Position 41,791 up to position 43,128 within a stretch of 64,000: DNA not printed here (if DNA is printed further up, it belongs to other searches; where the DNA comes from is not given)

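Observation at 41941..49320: Ssp-like phosphorothioation operon whose effector is a DUF262-only protein plus a protein kinase, not SspE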

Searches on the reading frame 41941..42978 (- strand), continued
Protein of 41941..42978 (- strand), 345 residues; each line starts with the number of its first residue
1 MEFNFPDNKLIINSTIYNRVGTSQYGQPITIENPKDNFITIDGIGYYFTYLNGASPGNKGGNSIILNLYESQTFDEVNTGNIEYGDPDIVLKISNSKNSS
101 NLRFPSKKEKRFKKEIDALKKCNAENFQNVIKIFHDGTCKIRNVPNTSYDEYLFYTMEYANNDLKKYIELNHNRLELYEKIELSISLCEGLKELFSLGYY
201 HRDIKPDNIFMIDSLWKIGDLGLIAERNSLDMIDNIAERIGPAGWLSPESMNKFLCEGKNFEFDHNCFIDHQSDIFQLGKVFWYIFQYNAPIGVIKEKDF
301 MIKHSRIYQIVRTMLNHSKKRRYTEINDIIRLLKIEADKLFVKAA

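Call 25: search_solved_structures(query=window:41941-42978:-, max_evalue=0.0001, show_alignments=1)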
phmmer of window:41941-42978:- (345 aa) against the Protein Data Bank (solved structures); distinct sequences matched with E-value up to 0.0001: 265 (the best 60 are shown).
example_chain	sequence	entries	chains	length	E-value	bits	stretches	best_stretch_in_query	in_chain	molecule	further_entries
5ntt_A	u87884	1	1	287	2e-10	43.6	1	145-292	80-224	Dual specificity protein kinase TTK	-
5ljj_A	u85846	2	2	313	2.5e-10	43.2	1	145-292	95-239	Dual specificity protein kinase TTK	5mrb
5ap6_A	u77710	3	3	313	1.2e-09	40.9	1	145-292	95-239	DUAL SPECIFICITY PROTEIN KINASE TTK | MONOPOLAR SPINDLE KINASE 1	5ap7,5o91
10pi_A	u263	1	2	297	2.7e-09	39.8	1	131-252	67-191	Tyrosine-protein kinase JAK1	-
6c7y_A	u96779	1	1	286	2.7e-09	39.8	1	131-252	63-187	Tyrosine-protein kinase JAK1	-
3eyg_A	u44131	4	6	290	2.7e-09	39.8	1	131-252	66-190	Tyrosine-protein kinase | Tyrosine-protein kinase JAK1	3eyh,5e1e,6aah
6tpe_A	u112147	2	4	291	2.8e-09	39.8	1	131-252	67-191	Tyrosine-protein kinase JAK1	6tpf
6ggh_A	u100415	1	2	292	2.8e-09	39.8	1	131-252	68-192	Tyrosine-protein kinase JAK1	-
6elr_A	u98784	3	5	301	2.9e-09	39.7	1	131-252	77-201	Tyrosine-Protein Kinase JAK1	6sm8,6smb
4e4l_A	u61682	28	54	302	2.9e-09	39.7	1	131-252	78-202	Tyrosine-protein kinase JAK1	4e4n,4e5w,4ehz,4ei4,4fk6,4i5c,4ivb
6n7a_A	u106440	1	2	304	3e-09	39.7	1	131-252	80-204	Tyrosine-protein kinase JAK1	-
5eh0_A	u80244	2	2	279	3.1e-09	39.6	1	145-292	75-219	Dual specificity protein kinase TTK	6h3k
4js8_A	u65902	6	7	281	3.2e-09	39.6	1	145-292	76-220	Dual specificity protein kinase TTK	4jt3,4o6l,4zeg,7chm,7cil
7chn_A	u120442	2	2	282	3.2e-09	39.6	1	145-292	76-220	Dual specificity protein kinase TTK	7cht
7cja_A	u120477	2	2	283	3.2e-09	39.6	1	145-292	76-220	Dual specificity protein kinase TTK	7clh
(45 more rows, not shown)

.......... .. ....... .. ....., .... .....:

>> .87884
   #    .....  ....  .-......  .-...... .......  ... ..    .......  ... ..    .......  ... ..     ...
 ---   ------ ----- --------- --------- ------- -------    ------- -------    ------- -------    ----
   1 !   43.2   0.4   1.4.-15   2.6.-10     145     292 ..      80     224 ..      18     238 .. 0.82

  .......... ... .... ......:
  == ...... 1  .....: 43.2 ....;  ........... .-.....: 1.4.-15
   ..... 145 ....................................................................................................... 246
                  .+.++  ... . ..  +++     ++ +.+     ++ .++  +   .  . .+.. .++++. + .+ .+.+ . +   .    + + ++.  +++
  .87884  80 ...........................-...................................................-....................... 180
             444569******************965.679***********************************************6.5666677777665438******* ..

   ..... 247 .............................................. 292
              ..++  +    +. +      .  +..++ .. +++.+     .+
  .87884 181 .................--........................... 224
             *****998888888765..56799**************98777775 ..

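Call 32: find_related_loci(query=A3, collection=metagenome_contigs, flank=10000)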
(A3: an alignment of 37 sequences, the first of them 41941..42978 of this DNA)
Query A3 (345 aa) in metagenome_contigs; peptide patterns used: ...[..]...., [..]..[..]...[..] (x = any residue, [..] = any of these).
600 stretches matched a pattern (row limit reached: there are more); 317 encode a relative of the query (tblastn E <= 1e-3); the best 80 are kept; 80 distinct loci.
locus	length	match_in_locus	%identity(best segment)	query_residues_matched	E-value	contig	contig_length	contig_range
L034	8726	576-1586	52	1-341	2e-100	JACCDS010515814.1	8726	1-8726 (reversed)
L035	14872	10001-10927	43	32-340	6e-69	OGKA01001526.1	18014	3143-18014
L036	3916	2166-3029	36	24-322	4e-42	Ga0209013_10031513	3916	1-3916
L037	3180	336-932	27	60-297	2e-14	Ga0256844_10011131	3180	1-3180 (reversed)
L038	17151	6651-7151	26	106-291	2e-13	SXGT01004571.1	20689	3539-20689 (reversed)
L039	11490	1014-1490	28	110-283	8e-13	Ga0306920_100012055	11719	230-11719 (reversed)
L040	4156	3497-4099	25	117-323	1e-12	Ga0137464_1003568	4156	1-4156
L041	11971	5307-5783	30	153-329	4e-12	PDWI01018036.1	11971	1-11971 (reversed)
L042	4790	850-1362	22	86-286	5e-12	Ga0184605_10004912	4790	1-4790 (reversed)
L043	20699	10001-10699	25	109-329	2e-11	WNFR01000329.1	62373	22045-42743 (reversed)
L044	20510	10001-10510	23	111-304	2e-11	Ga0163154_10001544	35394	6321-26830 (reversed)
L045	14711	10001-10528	25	90-286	4e-11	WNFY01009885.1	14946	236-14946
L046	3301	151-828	22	106-334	3e-11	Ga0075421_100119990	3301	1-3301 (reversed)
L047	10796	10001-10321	31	175-291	5e-11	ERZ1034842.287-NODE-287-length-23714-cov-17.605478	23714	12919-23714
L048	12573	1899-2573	23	110-345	5e-11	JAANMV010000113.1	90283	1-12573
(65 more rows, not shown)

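Call 33: find_encoding_contigs(protein=P0021, flank=10000, max_places=2)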
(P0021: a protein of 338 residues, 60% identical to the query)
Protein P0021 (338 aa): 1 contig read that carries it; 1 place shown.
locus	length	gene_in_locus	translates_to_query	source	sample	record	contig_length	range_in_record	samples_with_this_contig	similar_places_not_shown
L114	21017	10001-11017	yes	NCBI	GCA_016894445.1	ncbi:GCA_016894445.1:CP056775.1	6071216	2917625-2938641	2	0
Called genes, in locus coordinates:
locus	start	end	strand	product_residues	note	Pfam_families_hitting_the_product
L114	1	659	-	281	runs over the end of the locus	PF03432:Relaxase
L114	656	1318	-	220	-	PF21983:NikA-like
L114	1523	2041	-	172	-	-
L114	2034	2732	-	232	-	-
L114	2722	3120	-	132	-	-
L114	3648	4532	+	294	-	PF13182:DUF4007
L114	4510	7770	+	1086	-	-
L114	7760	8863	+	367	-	-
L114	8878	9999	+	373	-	PF03235:GmrSD_N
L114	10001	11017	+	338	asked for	PF00069:Pkinase, PF07714:PK_Tyr_Ser-Thr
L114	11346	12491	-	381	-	PF00155:Aminotran_1_2, PF00266:Aminotran_5, PF01053:Cys_Met_Meta_PP, PF01041:DegT_DnrJ_EryC1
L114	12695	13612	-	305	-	-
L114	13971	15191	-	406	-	PF17293:Arm-DNA-bind_5, PF13102:Phage_int_SAM_5, PF00589:Phage_integrase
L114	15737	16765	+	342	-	PF01548:DEDD_Tnp_IS110, PF02371:Transposase_20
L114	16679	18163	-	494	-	PF13007:LZ_Tnp_IS66, PF13005:zf-IS66 (weak), PF03050:DDE_Tnp_IS66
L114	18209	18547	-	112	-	PF05717:TnpB_IS66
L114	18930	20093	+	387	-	PF08240:ADH_N, PF00107:ADH_zinc_N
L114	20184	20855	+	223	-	PF06736:TMEM175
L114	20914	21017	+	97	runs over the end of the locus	-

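Call 34: find_encoding_contigs(protein=P0086, flank=10000, max_places=2)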
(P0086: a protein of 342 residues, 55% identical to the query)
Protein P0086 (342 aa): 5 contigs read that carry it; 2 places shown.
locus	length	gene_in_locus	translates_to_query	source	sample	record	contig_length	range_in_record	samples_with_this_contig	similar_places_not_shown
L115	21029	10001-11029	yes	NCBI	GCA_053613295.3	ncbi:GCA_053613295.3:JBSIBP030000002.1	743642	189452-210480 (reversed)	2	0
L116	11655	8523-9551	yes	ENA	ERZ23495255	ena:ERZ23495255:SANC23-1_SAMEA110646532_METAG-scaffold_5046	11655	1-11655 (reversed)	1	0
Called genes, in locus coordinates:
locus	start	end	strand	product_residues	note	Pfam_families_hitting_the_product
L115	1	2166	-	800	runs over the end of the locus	PF12991:DUF3875 (weak), PF19044:P-loop_TraG, PF01935:DUF87, PF12846:AAA_10 (weak)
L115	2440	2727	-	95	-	-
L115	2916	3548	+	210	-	PF01520:Amidase_3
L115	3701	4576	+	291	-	PF13182:DUF4007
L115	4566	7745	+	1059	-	-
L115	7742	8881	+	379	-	PF01507:PAPS_reduct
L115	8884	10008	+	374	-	PF03235:GmrSD_N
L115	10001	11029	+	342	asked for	PF07714:PK_Tyr_Ser-Thr, PF00069:Pkinase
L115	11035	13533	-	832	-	-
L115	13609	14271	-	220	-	-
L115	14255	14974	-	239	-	-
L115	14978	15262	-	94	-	PF12728:HTH_17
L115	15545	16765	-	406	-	PF17293:Arm-DNA-bind_5, PF13102:Phage_int_SAM_5, PF00589:Phage_integrase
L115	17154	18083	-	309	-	PF01882:DUF58, PF13519:VWA_2 (faint)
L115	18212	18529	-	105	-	PF00085:Thioredoxin, PF08534:Redoxin (faint), PF14595:Thioredoxin_9 (weak), PF13098:Thioredoxin_2, PF13905:Thioredoxin_8 (faint)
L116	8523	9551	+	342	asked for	PF07714:PK_Tyr_Ser-Thr, PF00069:Pkinase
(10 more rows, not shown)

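Call 35: find_encoding_contigs(protein=P0077, flank=10000, max_places=2)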
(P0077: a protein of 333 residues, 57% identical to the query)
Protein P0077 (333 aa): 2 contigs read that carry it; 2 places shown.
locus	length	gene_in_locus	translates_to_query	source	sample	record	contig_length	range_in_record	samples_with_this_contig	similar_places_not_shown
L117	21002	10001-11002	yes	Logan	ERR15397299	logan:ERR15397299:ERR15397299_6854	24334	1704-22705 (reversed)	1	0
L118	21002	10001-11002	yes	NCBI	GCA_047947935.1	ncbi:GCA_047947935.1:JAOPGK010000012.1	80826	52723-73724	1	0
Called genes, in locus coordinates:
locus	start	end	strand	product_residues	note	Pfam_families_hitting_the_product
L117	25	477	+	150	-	PF18925:DUF5675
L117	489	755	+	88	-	-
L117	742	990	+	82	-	-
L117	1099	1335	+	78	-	-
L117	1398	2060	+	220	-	-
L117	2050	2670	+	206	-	PF27385:PM0109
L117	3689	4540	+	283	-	PF13182:DUF4007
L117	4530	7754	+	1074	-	-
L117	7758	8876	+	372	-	PF01507:PAPS_reduct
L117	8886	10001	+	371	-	PF03235:GmrSD_N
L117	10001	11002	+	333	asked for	PF00069:Pkinase, PF07714:PK_Tyr_Ser-Thr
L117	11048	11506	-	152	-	-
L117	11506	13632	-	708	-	-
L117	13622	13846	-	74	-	-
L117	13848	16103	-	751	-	PF00176:SNF2-rel_dom (weak), PF00270:DEAD, PF04851:ResIII, PF18766:SWI2_SNF2, PF00271:Helicase_C, PF16203:ERCC3_RAD25_C (weak)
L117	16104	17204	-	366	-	PF00155:Aminotran_1_2, PF00266:Aminotran_5, PF01041:DegT_DnrJ_EryC1, PF01053:Cys_Met_Meta_PP (weak), PF01212:Beta_elim_lyase (weak)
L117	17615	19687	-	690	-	PF08800:BT4734-like_N, PF05272:VapE-like_dom, PF19263:DUF5906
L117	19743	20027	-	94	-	PF12728:HTH_17 (weak)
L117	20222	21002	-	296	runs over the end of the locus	-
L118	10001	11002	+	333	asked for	PF00069:Pkinase, PF07714:PK_Tyr_Ser-Thr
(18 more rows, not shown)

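Call 49: search_protein_families(library=pfam, proteins=[L002:11063-12103:+, L002:12103-12963:+, L002:13164-14306:-, L004:11026-12177:-, L004:12208-12819:-, L004:13026-14441:-, L114:12695-13612:-, L117:11048-11506:-, L117:11506-13632:-, L004:28-2115:+], max_evalue=0.001)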
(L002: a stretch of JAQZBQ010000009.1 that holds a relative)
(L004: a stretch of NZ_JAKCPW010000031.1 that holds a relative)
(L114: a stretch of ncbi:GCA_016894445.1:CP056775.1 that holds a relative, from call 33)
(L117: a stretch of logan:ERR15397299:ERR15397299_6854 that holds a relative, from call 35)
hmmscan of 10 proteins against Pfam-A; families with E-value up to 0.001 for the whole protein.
L002:11063-12103:+ (346 aa): 1 family
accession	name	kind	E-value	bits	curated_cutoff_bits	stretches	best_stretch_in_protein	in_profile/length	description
PF03235.19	GmrSD_N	-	6.4e-15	56.2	33.2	1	10-162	1-198/199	GmrSD restriction endonuclease, N-terminal domain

L002:12103-12963:+ (286 aa): 1 family
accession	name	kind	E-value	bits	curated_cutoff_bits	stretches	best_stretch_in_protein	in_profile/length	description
PF13289.12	SIR2_2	-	5.1e-24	85.4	24.5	1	117-263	2-141/141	SIR2-like domain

L002:13164-14306:- (380 aa): 4 families
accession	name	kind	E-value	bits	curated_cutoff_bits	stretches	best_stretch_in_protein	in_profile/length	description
PF00266.25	Aminotran_5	-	2.9e-81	273.7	21.5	1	5-364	1-370/371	Aminotransferase class-V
PF01041.23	DegT_DnrJ_EryC1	-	3.2e-07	30.3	19.8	1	64-183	40-152/360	DegT/DnrJ/EryC1/StrS aminotransferase family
PF00155.27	Aminotran_1_2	-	8.6e-07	28.9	19.7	1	54-282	50-294/361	Aminotransferase class I and II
PF01053.26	Cys_Met_Meta_PP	-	0.00036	19.6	27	1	55-203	61-199/381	Cys/Met metabolism PLP-dependent enzyme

L004:11026-12177:- (383 aa): 3 families
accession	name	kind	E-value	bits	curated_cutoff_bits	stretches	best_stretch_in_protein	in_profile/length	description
PF00266.25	Aminotran_5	-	2.7e-78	264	21.5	1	18-379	1-371/371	Aminotransferase class-V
PF01041.23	DegT_DnrJ_EryC1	-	8.7e-07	28.9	19.8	1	77-213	40-171/360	DegT/DnrJ/EryC1/StrS aminotransferase family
PF01053.26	Cys_Met_Meta_PP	-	0.00014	20.9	27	1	66-214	59-198/381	Cys/Met metabolism PLP-dependent enzyme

L004:12208-12819:- (203 aa): 2 families
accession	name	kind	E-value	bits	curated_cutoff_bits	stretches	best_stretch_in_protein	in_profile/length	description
PF00239.26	Resolvase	-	8e-40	136.7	23.3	1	2-135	1-144/145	Resolvase, N terminal domain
PF02796.21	HTH_7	-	3.4e-06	27.5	23.8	1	138-185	1-43/45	Helix-turn-helix domain of resolvase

L004:13026-14441:- (471 aa): 3 families
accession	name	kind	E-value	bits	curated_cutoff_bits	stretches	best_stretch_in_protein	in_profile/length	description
PF05598.16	DUF772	-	9.7e-21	74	23.1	1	16-90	1-74/74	Transposase domain (DUF772)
PF13751.12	DDE_Tnp_1_6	-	7.3e-17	62.3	25.1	1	315-436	1-124/125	Transposase DDE domain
PF01609.27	DDE_Tnp_1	-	4.7e-08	33.5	23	1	209-432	28-199/200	Transposase DDE domain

L114:12695-13612:- (305 aa): 0 families

L117:11048-11506:- (152 aa): 0 families

L117:11506-13632:- (708 aa): 1 family
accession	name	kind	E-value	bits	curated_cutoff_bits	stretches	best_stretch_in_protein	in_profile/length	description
PF13476.12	AAA_23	-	5.9e-07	30.8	27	1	5-276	1-200/201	AAA domain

L004:28-2115:+ (695 aa): 4 families
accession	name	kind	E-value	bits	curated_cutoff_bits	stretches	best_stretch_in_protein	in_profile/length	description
PF17657.6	DNA_pol3_finger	-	5.2e-59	198.7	22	1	155-319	1-164/166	Bacterial DNA polymerase III alpha subunit finger domain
PF07733.18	DNA_pol3_alpha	-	1.4e-40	140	23.9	1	1-152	106-260/260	Bacterial DNA polymerase III alpha NTPase domain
PF14579.12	HHH_6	-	1e-18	67.7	25.6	1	394-482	1-90/90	Helix-hairpin-helix motif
PF01336.31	tRNA_anti-codon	-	1.1e-09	38.5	27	1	564-635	1-71/75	OB-fold nucleic acid binding domain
